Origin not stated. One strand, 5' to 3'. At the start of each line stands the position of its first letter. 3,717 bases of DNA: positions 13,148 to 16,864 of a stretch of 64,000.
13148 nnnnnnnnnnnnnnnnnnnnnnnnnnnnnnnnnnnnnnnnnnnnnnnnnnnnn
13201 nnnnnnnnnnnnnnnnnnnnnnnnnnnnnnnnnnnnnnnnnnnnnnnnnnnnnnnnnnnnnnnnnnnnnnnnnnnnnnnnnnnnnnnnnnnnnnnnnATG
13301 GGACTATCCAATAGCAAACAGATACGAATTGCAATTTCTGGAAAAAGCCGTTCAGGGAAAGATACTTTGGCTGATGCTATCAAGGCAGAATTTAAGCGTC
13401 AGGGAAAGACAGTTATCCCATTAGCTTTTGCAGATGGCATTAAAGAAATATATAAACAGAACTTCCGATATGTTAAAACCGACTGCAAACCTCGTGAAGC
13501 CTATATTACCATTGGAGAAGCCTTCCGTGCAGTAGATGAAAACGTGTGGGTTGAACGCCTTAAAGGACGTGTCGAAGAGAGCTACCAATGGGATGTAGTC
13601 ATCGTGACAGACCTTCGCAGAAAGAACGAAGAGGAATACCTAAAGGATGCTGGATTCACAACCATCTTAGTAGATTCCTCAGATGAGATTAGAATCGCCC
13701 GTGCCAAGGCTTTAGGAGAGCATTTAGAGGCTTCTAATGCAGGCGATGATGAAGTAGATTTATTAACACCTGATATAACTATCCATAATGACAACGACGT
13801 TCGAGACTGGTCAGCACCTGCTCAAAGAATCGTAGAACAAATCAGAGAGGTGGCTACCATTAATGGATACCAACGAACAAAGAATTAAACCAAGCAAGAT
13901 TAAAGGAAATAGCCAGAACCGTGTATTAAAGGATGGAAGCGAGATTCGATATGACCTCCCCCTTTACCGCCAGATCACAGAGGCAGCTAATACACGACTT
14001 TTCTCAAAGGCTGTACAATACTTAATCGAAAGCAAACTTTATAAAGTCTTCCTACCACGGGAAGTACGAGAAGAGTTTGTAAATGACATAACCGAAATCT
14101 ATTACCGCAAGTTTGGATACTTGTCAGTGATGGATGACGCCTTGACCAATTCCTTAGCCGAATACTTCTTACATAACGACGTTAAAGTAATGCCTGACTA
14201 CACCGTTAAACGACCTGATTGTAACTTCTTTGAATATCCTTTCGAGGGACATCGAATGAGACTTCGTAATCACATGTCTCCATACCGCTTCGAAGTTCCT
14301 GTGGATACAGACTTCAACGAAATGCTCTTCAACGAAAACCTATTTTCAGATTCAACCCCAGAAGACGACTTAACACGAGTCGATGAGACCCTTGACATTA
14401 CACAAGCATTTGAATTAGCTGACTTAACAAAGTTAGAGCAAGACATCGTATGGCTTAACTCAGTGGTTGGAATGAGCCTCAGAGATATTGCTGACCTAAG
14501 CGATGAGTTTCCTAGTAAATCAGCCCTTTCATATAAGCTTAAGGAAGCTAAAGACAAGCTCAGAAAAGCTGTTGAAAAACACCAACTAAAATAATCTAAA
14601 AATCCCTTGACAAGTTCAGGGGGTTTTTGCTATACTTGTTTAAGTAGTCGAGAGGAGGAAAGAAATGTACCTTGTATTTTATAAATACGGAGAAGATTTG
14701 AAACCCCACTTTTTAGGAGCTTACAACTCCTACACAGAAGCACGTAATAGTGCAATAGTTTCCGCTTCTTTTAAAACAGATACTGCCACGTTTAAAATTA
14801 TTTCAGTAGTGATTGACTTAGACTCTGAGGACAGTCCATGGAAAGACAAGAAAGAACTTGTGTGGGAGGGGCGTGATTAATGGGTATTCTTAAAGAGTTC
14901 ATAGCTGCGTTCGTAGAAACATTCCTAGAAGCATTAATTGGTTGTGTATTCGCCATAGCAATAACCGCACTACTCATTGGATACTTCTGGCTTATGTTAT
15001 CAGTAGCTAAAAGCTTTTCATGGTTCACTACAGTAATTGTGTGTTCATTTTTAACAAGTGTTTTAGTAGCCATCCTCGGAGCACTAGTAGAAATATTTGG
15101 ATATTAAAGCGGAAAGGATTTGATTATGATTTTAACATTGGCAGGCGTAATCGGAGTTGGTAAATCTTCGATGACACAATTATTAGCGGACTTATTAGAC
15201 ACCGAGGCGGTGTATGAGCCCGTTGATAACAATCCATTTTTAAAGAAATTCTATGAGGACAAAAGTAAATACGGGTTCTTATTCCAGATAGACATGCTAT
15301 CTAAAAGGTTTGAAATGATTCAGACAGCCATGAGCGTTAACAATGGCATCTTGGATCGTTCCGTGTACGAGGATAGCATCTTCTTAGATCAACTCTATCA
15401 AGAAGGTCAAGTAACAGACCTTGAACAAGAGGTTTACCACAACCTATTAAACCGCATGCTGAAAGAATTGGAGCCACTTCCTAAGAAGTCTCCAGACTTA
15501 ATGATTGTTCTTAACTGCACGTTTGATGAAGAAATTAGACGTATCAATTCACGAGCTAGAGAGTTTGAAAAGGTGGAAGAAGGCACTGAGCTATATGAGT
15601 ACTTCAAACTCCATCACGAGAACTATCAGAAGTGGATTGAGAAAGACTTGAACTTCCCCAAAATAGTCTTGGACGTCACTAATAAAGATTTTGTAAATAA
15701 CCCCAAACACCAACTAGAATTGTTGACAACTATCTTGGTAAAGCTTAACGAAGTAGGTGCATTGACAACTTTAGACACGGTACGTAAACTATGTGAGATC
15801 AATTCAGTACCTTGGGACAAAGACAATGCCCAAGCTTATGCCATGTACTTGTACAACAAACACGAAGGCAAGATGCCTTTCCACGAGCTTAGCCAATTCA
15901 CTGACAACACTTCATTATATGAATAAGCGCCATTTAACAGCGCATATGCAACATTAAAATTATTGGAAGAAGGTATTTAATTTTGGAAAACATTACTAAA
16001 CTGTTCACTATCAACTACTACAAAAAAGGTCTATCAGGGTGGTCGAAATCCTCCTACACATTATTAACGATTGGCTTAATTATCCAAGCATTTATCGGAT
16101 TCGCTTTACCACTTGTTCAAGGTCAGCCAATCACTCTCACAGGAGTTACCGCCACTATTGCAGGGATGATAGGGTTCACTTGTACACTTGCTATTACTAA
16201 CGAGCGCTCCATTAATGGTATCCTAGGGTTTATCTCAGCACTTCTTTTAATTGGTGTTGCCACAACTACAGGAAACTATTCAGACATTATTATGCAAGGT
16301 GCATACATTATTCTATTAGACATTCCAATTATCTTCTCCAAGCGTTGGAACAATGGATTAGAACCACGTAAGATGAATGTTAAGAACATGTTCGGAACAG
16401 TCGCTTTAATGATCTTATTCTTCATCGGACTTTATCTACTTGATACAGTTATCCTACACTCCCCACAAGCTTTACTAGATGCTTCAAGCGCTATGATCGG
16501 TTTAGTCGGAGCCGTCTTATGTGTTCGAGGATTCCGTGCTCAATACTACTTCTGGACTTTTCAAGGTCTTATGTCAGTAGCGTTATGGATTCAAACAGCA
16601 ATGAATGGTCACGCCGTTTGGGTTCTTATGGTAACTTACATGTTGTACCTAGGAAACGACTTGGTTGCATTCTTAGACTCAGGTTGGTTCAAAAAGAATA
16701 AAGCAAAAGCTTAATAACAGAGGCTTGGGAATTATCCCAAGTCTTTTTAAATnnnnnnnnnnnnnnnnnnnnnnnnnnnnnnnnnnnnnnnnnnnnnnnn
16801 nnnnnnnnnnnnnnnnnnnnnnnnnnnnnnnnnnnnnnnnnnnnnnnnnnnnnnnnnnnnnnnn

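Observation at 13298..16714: Phage-encoded deoxynucleoside scavenging cluster: dNMP kinase, deoxynucleoside kinase and a PnuC-like membrane transporter (plus NrdH-like redoxin at 2444)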

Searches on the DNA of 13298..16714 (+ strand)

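Call 6: search_dna_similar(query=window:13298-16714:+, collection=phages, mode=near, max_rows=25)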
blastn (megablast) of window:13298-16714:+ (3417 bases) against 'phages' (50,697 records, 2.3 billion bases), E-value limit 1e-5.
Records with a match: 4; places in all: 6; records where one place covers at least 80% of the query: 2.
Best place of each record, by identity: 90-95% 4.
By first word of the organism name: Enterococcus 4.
By host as written in the record: Enterococcus_B hirae DO93 2; Enterococcus_B hirae DO82 2.
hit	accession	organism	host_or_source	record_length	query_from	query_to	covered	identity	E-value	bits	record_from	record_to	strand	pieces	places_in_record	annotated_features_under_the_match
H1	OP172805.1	Enterococcus phage EH93P2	Enterococcus_B hirae DO93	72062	1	3417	94%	93.4%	0e+0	4783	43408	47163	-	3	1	hypothetical protein (x6) | DNA endonuclease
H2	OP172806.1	Enterococcus phage EH802P1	Enterococcus_B hirae DO82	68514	1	3417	94%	93.5%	0e+0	4788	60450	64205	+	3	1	hypothetical protein (x6) | DNA endonuclease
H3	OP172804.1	Enterococcus phage EH93P1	Enterococcus_B hirae DO93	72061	1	2891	79%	93.5%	0e+0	4011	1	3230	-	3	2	hypothetical protein (x5) | DNA endonuclease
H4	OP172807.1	Enterococcus phage EH802P2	Enterococcus_B hirae DO82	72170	1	2891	79%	93.4%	0e+0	4005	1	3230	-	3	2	hypothetical protein (x5) | DNA endonuclease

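Call 32: search_rna_families(sources=[L031, L032, L033, L034, L035, L036], threshold=evalue, max_evalue=0.1, show_alignments=3)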
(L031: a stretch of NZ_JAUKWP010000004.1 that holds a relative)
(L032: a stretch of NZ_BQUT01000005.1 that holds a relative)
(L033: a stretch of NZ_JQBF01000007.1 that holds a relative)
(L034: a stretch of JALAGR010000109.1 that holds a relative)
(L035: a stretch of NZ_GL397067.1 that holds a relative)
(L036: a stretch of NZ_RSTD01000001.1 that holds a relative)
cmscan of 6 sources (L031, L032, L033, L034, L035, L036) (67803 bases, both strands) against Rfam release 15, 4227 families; matches with E-value up to 0.1: 9.
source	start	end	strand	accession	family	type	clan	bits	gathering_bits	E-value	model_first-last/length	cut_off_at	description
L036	10476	10840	-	RF00023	tmRNA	Gene;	CL00001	190.6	47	4.1e-76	1-374/374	no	transfer-messenger RNA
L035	6826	7007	+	RF01492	rli28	Gene; sRNA;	-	93.3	45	1.9e-10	1-186/186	no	Listeria sRNA rli28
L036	11707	11942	+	RF00230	T-box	Cis-reg; leader;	-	86.1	93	3e-17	1-219/219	no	T-box leader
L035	2945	3017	+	RF00005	tRNA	Gene; tRNA;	CL00001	62.1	29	4.8e-11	1-71/71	no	tRNA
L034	11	83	+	RF00005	tRNA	Gene; tRNA;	CL00001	59.6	29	2.4e-10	1-71/71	no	tRNA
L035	7051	7144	-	RF01776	RatA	Gene; antitoxin;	-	53.7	49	8.1e-05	1-91/91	no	RNA anti-toxin A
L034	2121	2212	+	RF01776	RatA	Gene; antitoxin;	-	43.4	49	0.011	1-91/91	no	RNA anti-toxin A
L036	10716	10893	-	RF04321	tmRNA_permuted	Gene;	-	29.9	47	0.034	1-213/213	no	permuted transfer-messenger RNA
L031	3225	3294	-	RF02746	AsrC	Gene; antisense;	-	27.4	111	0.00029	45-114/886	no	antisense RNA of rseC mRNA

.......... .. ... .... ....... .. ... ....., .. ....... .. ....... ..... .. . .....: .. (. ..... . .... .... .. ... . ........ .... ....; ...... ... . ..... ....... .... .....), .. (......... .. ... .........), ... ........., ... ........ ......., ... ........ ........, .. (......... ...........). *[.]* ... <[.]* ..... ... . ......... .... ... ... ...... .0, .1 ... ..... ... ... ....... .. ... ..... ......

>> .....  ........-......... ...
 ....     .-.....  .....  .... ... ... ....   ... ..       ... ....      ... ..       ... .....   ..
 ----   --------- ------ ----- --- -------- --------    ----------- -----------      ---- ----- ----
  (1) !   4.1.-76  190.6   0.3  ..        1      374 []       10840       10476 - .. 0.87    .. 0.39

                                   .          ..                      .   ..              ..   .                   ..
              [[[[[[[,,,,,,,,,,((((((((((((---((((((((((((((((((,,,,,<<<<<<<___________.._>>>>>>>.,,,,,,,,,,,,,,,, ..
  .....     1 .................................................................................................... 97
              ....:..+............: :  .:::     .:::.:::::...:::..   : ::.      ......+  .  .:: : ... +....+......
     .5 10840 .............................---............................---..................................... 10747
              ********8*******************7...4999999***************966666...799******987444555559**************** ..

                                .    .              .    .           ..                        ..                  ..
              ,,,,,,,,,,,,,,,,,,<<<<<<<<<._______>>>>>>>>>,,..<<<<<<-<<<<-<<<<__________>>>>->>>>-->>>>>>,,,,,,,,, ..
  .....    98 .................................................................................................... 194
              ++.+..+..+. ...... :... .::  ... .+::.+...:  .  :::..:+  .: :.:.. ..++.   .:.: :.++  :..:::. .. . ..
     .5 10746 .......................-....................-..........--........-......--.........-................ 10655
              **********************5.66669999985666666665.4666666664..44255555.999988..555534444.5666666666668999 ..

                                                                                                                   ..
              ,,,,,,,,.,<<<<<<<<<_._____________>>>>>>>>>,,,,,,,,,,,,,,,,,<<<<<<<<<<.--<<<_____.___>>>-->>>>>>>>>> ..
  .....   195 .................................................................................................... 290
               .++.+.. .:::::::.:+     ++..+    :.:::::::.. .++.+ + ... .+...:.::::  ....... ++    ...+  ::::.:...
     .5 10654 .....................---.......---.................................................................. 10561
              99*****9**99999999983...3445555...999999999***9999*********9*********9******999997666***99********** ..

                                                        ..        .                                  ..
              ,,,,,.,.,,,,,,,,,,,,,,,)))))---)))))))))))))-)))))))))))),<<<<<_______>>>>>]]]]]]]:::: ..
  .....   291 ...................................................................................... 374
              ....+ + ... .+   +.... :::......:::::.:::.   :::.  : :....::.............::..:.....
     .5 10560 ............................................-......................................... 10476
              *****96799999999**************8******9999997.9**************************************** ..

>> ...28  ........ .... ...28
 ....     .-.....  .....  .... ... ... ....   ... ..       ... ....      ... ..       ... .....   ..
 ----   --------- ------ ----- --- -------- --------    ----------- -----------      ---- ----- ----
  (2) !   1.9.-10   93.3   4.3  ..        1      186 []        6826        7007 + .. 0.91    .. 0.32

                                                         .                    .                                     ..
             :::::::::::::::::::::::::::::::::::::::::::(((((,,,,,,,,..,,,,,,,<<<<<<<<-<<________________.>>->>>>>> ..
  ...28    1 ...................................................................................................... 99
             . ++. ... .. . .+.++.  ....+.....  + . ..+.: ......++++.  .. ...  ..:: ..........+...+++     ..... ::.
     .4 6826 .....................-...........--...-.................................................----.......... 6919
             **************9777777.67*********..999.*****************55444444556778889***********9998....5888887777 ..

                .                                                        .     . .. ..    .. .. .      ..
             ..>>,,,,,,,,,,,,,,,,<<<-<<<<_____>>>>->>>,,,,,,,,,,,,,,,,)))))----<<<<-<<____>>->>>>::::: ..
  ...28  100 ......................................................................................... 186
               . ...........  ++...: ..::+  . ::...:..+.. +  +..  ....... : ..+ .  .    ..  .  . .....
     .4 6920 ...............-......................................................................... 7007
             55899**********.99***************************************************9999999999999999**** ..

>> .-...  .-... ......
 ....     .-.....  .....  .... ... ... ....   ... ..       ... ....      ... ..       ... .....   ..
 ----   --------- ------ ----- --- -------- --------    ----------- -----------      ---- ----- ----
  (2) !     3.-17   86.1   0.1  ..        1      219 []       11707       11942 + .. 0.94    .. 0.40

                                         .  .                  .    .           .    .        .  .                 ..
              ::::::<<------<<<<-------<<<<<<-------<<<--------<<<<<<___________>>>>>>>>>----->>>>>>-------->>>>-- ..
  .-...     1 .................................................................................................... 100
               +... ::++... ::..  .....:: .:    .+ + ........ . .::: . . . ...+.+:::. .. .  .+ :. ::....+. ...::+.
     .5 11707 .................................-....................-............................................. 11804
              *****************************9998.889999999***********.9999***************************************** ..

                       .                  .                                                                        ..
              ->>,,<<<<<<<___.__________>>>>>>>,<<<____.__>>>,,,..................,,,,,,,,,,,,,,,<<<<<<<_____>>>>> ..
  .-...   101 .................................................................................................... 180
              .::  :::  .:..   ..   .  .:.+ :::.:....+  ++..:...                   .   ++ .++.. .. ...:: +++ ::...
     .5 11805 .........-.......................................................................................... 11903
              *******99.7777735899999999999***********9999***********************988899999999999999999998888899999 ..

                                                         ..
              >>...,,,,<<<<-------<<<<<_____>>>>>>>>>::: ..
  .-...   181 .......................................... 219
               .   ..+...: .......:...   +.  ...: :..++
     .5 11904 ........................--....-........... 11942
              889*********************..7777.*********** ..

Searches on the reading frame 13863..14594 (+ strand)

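Call 3: search_protein_families(library=pfam, proteins=[window:13863-14594:+], max_evalue=0.01)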
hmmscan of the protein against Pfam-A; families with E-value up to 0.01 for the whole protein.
window:13863-14594:+ (243 aa): 0 families

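Call 4: search_protein_families(library=phrogs, proteins=[window:13863-14594:+], max_evalue=0.001)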
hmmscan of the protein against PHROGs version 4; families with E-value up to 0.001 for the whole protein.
window:13863-14594:+ (243 aa): 2 families
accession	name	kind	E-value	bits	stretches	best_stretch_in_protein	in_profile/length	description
phrog_14385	-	unknown function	9.3e-22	79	1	34-236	11-209/210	-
phrog_3512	-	transcription regulation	0.00055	21.1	0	167-238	45-114/130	sigma factor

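Call 5: search_protein_families(library=ncbifam, proteins=[window:13863-14594:+], max_evalue=0.01)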
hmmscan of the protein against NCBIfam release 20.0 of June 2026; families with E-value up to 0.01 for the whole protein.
window:13863-14594:+ (243 aa): 2 families
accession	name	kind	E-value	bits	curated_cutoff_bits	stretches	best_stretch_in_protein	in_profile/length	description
TIGR02937.1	sigma70-ECF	superfamily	0.0034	17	42.9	1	156-236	88-164/165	sigma-70 family RNA polymerase sigma factor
TIGR03001.1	Sig-70_gmx1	subfamily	0.01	15.2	154.6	0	155-238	127-210/244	RNA polymerase sigma-70 factor, Myxococcales family 1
